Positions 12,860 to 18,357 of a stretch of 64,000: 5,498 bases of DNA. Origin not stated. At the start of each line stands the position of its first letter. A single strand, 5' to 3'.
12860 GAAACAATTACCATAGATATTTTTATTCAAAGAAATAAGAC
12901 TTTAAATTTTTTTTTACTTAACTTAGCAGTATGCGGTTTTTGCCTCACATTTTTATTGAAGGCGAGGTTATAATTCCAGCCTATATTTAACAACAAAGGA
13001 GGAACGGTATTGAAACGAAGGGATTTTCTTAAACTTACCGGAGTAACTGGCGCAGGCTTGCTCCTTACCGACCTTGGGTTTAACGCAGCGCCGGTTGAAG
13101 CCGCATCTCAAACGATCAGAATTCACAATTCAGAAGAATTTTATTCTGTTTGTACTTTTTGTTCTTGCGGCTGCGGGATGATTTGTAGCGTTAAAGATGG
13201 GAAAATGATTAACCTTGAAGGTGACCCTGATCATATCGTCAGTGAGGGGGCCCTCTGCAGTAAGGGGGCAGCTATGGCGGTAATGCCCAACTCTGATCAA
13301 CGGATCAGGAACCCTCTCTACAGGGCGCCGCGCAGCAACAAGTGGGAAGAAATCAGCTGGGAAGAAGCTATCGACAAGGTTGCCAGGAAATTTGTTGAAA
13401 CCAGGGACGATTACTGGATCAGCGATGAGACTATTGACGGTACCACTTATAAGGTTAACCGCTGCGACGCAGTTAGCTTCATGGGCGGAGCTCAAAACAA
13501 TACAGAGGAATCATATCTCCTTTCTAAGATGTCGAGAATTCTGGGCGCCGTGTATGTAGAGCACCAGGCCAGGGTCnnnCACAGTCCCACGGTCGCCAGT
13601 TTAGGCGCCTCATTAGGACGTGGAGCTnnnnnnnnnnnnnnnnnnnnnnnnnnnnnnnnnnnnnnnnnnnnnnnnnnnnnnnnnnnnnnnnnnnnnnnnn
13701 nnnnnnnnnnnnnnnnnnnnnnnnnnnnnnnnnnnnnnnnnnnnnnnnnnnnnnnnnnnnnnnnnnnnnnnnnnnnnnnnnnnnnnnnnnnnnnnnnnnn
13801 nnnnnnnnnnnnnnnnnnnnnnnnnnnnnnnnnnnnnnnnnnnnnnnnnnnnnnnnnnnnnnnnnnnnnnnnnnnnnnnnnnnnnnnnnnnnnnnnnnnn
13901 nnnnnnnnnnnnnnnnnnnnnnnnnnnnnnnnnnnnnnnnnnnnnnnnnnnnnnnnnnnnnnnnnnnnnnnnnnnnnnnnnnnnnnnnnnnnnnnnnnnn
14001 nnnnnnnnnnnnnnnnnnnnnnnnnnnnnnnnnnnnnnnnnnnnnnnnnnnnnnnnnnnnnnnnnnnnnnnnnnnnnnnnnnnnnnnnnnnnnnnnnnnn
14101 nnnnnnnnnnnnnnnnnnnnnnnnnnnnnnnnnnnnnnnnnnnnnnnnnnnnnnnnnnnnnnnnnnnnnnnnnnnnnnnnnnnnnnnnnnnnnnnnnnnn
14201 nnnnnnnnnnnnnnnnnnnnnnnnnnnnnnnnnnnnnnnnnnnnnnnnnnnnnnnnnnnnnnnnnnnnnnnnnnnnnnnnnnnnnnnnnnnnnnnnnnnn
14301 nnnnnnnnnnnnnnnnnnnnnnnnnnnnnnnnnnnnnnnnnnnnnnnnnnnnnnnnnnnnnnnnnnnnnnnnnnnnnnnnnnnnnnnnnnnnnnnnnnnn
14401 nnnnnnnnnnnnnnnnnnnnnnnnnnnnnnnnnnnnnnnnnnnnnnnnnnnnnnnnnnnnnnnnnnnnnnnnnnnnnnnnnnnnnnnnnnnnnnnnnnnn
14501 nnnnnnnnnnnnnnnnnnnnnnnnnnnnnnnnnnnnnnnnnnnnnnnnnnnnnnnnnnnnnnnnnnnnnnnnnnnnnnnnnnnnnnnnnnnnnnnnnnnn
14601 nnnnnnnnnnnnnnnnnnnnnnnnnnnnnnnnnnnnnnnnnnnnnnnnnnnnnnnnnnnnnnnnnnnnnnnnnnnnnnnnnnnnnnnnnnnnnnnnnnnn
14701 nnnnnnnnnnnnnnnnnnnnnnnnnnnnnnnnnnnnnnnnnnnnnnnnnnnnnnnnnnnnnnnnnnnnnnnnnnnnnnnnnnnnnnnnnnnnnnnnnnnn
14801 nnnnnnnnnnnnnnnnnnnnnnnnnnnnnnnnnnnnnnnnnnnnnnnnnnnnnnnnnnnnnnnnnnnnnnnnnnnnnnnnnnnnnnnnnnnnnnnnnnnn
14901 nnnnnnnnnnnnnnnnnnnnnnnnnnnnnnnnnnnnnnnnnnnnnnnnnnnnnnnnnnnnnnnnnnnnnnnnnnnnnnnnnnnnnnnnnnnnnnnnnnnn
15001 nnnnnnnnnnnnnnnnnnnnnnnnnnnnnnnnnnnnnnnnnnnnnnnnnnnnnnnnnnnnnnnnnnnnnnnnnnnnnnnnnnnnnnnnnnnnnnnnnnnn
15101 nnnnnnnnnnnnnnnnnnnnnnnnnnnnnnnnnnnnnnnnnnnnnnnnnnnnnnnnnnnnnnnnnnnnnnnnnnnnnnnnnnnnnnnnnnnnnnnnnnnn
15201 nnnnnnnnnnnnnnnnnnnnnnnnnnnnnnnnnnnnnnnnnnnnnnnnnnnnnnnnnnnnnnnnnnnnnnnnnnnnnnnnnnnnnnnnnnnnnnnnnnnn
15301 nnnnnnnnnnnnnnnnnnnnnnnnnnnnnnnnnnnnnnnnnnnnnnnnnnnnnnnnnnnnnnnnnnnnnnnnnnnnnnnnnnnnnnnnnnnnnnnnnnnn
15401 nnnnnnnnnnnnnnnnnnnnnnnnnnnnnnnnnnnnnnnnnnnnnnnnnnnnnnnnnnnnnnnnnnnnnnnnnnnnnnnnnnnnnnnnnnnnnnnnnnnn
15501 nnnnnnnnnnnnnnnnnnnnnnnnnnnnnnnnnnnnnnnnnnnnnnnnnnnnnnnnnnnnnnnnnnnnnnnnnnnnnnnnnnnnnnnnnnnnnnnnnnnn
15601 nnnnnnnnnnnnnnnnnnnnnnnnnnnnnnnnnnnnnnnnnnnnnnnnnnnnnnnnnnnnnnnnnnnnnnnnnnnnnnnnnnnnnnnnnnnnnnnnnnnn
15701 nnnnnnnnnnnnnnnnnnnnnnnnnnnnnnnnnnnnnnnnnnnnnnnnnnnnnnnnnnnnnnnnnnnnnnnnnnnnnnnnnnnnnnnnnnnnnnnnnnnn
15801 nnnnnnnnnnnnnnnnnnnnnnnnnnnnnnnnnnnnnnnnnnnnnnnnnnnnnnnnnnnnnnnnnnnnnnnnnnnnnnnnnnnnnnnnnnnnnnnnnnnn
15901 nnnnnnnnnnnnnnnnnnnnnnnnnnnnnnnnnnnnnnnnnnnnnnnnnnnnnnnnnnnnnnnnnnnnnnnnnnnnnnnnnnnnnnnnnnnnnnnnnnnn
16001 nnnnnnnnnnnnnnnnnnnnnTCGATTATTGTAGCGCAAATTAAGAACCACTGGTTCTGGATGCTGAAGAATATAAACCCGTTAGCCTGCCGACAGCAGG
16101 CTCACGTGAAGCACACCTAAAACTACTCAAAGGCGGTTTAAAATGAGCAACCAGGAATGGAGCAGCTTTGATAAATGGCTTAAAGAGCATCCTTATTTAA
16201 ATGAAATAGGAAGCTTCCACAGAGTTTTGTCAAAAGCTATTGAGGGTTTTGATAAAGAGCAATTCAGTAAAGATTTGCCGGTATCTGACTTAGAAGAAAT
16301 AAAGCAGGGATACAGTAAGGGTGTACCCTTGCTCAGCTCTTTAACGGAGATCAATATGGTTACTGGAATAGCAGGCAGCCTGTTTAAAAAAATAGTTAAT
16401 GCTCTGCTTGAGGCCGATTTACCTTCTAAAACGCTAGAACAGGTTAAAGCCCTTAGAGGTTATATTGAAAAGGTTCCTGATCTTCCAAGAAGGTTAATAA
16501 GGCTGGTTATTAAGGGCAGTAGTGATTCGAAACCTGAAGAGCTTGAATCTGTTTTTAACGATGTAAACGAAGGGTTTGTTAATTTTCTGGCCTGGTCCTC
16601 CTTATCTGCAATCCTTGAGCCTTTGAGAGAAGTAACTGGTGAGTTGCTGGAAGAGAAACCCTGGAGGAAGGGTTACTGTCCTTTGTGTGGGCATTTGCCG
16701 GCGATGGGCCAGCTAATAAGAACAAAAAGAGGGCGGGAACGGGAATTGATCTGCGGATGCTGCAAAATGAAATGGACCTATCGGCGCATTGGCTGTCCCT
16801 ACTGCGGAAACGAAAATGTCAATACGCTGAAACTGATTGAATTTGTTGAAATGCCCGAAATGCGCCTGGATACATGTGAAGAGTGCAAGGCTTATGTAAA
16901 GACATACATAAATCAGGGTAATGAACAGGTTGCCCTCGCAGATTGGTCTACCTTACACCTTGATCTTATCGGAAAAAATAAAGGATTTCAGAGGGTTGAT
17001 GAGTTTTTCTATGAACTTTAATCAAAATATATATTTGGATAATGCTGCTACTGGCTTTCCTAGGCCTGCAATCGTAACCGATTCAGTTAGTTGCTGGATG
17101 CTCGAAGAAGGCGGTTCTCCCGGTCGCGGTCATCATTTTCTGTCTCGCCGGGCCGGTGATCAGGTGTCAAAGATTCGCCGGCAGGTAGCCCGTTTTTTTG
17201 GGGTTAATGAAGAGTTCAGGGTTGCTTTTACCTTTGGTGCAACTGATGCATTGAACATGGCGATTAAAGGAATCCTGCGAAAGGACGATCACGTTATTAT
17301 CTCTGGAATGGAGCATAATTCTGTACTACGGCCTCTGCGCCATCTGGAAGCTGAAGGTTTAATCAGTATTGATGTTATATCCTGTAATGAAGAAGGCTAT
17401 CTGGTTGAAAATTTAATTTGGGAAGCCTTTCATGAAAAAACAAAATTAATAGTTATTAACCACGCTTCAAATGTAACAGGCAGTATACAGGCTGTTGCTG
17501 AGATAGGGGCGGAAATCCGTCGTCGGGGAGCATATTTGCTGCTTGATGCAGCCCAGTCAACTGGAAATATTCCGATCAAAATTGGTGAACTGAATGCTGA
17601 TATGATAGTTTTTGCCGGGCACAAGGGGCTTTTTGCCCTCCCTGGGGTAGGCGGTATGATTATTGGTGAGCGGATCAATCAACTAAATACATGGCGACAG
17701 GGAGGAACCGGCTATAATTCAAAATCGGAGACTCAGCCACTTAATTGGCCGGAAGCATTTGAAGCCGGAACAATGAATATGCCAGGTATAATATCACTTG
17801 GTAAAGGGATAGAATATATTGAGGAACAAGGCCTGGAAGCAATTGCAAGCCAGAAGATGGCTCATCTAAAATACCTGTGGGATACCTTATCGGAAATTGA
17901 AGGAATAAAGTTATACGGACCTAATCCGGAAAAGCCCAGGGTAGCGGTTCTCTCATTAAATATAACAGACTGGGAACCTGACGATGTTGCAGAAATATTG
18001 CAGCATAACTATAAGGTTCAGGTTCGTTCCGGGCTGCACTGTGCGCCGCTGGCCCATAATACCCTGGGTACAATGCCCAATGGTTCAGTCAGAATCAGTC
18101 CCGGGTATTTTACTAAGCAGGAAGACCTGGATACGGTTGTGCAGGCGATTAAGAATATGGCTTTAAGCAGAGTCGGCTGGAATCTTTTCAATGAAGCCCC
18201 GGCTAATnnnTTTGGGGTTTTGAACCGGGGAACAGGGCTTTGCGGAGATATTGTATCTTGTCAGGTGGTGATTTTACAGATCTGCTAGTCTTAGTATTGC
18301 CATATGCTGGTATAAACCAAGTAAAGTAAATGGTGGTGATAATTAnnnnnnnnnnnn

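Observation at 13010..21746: Periplasmic Sec-formate dehydrogenase operon uses RnfC-like and RnfD-like subunits instead of a cytochrome b anchor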

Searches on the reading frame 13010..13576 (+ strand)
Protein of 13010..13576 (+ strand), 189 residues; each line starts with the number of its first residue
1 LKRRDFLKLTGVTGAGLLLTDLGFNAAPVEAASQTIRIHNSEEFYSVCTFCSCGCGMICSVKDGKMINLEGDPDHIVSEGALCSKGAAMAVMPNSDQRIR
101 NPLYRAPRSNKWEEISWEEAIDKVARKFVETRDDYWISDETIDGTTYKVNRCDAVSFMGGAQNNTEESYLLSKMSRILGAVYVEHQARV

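Call 4: search_protein_families(library=pfam, proteins=[window:13010-13576:+], max_evalue=0.01)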
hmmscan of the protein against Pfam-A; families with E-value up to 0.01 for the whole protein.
window:13010-13576:+ (189 aa): 3 families
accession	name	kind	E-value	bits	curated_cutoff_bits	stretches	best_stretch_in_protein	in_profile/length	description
PF04879.21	Molybdop_Fe4S4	-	3.1e-15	56.3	22.7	1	45-89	5-49/55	Molybdopterin oxidoreductase Fe4S4 domain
PF00384.28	Molybdopterin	-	3.2e-05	23.6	24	1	98-135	1-37/353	Molybdopterin oxidoreductase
PF10518.14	TAT_signal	-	0.00011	22.4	22.7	1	1-19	2-20/21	TAT (twin-arginine translocation) pathway signal sequence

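Call 5: search_protein_families(library=ncbifam, proteins=[window:13010-13576:+], max_evalue=0.001)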
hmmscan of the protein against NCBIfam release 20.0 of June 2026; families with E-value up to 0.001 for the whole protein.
window:13010-13576:+ (189 aa): 18 families
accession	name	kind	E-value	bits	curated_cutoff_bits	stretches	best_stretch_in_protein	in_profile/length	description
TIGR01553.1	formate-DH-alph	equivalog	3.9e-51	173.9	814.2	1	1-189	2-194/1009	formate dehydrogenase-N subunit alpha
NF041513.1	formate_DH_Act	exception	1.9e-36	125.3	1400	1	44-189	43-185/1067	formate dehydrogenase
TIGR01591.1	Fdh-alpha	equivalog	7.6e-26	90.4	666.25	1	47-189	2-128/672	formate dehydrogenase subunit alpha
NF012032.0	PRK15488.1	equivalog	1.3e-20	73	694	1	1-135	3-137/759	thiosulfate reductase PhsA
TIGR01706.1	NAPA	equivalog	5.4e-16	58.1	930.55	1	1-133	2-137/830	periplasmic nitrate reductase subunit alpha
NF010055.0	PRK13532.1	equivalog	3.5e-15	55.3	904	1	1-132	3-136/830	nitrate reductase catalytic subunit NapA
NF041783.2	mnquin_red_QrcB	equivalog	2.9e-14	52.2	440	1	42-132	51-140/695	menaquinone reductase molybdopterin-binding-like subunit QrcB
NF047855.1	AssmNtatRedNasC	equivalog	7.1e-13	47.7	1100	1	40-188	17-151/708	assimilatory nitrate reductase catalytic subunit NasC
TIGR02166.1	dmsA_ynfE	subfamily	1.2e-11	43.4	777.7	1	1-135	1-143/794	DMSO/selenate family reductase complex A subunit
TIGR01973.1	NuoG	equivalog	1.6e-11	43.7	470.05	1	32-186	203-337/606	NADH-quinone oxidoreductase subunit NuoG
NF041323.1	Nitr_red_NasA_Halo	equivalog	7.3e-08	31.4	1000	1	51-176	3-111/673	assimilatory nitrate reductase NasA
TIGR03479.1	DMSO_red_II_alp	subfamily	8.6e-08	30.7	984.75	1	46-134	61-158/913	molybdopterin-dependent oxidoreductase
NF005895.0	PRK07860.1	equivalog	2.1e-07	29.4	802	1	46-176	239-348/811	NADH-quinone oxidoreductase subunit G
NF041884.1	selenate_YnfF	exception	1.3e-06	26.6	1650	1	2-135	2-144/798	selenate/tellurate reductase subunit YnfF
TIGR03129.1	one_C_dehyd_B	equivalog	9.1e-06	24.5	327.8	1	47-132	3-77/421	formylmethanofuran dehydrogenase subunit B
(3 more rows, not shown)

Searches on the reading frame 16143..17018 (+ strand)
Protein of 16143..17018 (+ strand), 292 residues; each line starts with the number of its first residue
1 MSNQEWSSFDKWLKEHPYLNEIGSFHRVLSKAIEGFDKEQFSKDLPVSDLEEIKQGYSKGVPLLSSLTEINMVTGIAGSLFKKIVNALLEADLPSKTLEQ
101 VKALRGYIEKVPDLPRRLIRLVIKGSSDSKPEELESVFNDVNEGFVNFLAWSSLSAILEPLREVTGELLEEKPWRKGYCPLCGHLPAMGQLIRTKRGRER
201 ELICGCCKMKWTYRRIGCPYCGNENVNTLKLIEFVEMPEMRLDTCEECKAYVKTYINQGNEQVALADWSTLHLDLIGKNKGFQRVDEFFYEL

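Call 4: search_protein_families(library=pfam, proteins=[window:16143-17018:+], max_evalue=0.01)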
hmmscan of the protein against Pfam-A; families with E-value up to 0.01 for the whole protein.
window:16143-17018:+ (292 aa): 2 families
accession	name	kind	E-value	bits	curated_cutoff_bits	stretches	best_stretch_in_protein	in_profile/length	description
PF24860.1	FdhE_C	-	2.3e-05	24.9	27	1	236-284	25-75/82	FdhE, C-terminal domain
PF24859.1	FdhE_central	-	9.4e-05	22.9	27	1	178-215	1-39/39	FdhE, central domain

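Call 5: search_protein_families(library=ncbifam, proteins=[window:16143-17018:+], max_evalue=0.001)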
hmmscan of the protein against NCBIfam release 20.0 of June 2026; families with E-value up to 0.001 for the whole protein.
window:16143-17018:+ (292 aa): 3 families
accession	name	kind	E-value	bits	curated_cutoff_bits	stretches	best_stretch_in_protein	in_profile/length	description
TIGR01562.1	FdhE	equivalog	2e-14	53.9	187.65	1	172-285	180-297/305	formate dehydrogenase accessory protein FdhE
NF002925.0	PRK03564.1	equivalog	6.2e-11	42.5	426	1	135-284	146-296/309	formate dehydrogenase accessory protein FdhE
TIGR03655.1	anti_R_Lar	subfamily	0.0001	22.6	39.6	0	218-268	4-51/55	Lar family restriction alleviation protein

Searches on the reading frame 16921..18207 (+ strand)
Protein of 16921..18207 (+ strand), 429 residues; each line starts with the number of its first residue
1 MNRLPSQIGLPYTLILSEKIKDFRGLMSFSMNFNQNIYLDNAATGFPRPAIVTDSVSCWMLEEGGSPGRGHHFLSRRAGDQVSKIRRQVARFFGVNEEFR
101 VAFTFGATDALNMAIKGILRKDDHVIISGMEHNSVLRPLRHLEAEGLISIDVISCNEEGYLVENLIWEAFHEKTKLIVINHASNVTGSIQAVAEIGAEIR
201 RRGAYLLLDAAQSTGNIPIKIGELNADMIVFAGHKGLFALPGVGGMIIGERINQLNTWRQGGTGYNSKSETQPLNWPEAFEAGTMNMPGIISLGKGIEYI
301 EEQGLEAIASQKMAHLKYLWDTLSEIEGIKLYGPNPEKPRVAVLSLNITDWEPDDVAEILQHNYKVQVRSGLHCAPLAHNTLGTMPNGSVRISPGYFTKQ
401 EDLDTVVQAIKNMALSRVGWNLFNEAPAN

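Call 4: search_protein_families(library=pfam, proteins=[window:16921-18207:+], max_evalue=0.01)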
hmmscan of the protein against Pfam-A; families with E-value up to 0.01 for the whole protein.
window:16921-18207:+ (429 aa): 5 families
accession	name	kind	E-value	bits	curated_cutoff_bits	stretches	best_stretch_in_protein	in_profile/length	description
PF00266.25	Aminotran_5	-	1.8e-81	274.4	21.5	1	37-405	1-370/371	Aminotransferase class-V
PF00155.27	Aminotran_1_2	-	3.7e-07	30.1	19.7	1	82-211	44-187/361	Aminotransferase class I and II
PF01041.23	DegT_DnrJ_EryC1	-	8.5e-07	28.9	19.8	1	78-248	22-185/360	DegT/DnrJ/EryC1/StrS aminotransferase family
PF01053.26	Cys_Met_Meta_PP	-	2.6e-05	23.4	27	1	72-235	44-198/381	Cys/Met metabolism PLP-dependent enzyme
PF01212.27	Beta_elim_lyase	-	0.00036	20.4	27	1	82-252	34-214/288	Beta-eliminating lyase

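Call 5: search_protein_families(library=ncbifam, proteins=[window:16921-18207:+], max_evalue=0.001)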
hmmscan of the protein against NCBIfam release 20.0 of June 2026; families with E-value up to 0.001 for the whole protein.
window:16921-18207:+ (429 aa): 39 families (the best 25 are shown)
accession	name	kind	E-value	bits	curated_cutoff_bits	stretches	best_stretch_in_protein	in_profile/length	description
TIGR01977.1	am_tr_V_EF2568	hypoth_equivalog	9.5e-127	423.1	377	1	37-412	1-375/376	cysteine desulfurase family protein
NF040779.1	Sec_lyase_SclA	exception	5.8e-96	321.7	525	1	37-413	1-376/378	selenocysteine lyase SclA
TIGR01979.1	sufS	subfamily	2.6e-76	257.1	475.1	1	26-413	9-398/403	SufS family cysteine desulfurase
NF041166.1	f2_encap_cargo1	exception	2.2e-60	205.4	800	1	22-412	233-622/623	family 2A encapsulin nanocompartment cargo protein cysteine desulfurase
NF006791.0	PRK09295.1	equivalog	1.1e-55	189.4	661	1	21-412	9-400/406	cysteine desulfurase SufS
TIGR03402.1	FeS_nifS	equivalog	4.6e-43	147.4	530.75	1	37-413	1-369/379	cysteine desulfurase NifS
NF008126.0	PRK10874.1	equivalog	1.2e-41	143.2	607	1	29-412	13-394/401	cysteine desulfurase CsdA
TIGR03392.1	FeS_syn_CsdA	equivalog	2e-41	142.5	493.6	1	29-412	10-391/398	cysteine desulfurase CsdA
TIGR03235.1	DNA_S_dndA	equivalog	1e-40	140.2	480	1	38-363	1-315/353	cysteine desulfurase DndA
NF010611.0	PRK14012.1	equivalog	9.6e-38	130.2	548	1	34-412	4-377/406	IscS subfamily cysteine desulfurase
TIGR02006.1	IscS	equivalog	4.4e-37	128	643.2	1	35-412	3-373/402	IscS subfamily cysteine desulfurase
TIGR01976.1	am_tr_V_VC1184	hypoth_equivalog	9.7e-36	123.9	352.35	1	35-410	18-401/401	cysteine desulfurase-like protein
NF002806.0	PRK02948.1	subfamily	9.4e-29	100.5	304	1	71-308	34-259/381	IscS subfamily cysteine desulfurase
TIGR03403.1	nifS_epsilon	equivalog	3.8e-26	91.8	587.7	1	37-333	1-285/382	NifS family cysteine desulfurase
TIGR04343.1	egtE_PLP_lyase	equivalog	9.4e-15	54.3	400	1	77-410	51-368/370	ergothioneine biosynthesis PLP-dependent enzyme EgtE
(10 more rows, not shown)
